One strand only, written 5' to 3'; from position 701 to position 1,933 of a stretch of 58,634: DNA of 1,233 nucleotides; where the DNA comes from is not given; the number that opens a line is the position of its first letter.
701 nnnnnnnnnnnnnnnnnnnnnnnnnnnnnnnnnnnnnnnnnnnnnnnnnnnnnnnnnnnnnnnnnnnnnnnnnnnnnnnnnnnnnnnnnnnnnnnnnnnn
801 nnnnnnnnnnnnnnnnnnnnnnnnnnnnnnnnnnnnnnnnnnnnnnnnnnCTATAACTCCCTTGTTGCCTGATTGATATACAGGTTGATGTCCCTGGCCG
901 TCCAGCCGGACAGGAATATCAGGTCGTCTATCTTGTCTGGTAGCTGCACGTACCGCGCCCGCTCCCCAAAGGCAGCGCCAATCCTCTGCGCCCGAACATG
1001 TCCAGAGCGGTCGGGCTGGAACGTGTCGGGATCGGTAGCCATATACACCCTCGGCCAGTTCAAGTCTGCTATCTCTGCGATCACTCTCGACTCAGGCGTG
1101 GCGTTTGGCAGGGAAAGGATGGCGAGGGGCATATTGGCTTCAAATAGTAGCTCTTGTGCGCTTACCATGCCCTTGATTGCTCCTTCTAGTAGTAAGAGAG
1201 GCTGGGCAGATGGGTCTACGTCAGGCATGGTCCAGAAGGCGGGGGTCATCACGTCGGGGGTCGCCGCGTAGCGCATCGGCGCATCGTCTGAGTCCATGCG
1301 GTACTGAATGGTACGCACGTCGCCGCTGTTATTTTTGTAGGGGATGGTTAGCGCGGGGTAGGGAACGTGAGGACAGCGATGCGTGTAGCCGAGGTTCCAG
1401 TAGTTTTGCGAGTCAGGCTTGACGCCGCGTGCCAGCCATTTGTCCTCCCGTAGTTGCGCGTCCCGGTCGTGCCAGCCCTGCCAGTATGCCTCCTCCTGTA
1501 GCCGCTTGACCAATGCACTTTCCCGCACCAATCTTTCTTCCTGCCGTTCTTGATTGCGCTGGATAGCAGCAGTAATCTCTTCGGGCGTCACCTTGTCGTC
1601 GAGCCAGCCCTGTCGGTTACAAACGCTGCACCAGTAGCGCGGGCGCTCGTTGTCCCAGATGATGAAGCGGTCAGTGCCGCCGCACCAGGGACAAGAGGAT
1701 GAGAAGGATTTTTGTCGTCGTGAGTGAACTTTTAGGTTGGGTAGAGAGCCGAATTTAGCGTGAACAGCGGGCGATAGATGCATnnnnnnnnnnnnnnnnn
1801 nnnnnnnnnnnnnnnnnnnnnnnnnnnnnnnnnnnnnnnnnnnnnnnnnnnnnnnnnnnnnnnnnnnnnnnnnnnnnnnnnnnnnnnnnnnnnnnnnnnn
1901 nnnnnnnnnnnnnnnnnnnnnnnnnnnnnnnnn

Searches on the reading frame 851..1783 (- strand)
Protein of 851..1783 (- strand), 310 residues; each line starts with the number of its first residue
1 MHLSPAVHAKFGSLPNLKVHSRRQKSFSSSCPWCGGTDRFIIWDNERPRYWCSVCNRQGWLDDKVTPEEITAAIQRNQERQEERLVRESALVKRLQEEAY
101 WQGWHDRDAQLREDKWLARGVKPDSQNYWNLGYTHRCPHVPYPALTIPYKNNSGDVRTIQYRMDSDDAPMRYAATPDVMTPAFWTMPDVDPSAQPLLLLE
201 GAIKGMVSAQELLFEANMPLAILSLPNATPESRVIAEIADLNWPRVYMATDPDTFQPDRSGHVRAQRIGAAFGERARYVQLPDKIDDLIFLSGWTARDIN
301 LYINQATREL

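Call 34: search_protein_families(library=phrogs, proteins=[window:851-1783:-], max_evalue=0.0001)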
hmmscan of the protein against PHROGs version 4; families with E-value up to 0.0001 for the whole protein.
window:851-1783:- (310 aa): 2 families
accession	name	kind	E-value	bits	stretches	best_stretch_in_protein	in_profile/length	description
phrog_47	-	DNA, RNA and nucleotide metabolism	1.3e-10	41.5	1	28-254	52-285/947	DNA primase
phrog_849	-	DNA, RNA and nucleotide metabolism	7.4e-09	36.1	1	117-210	154-255/435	DNA primase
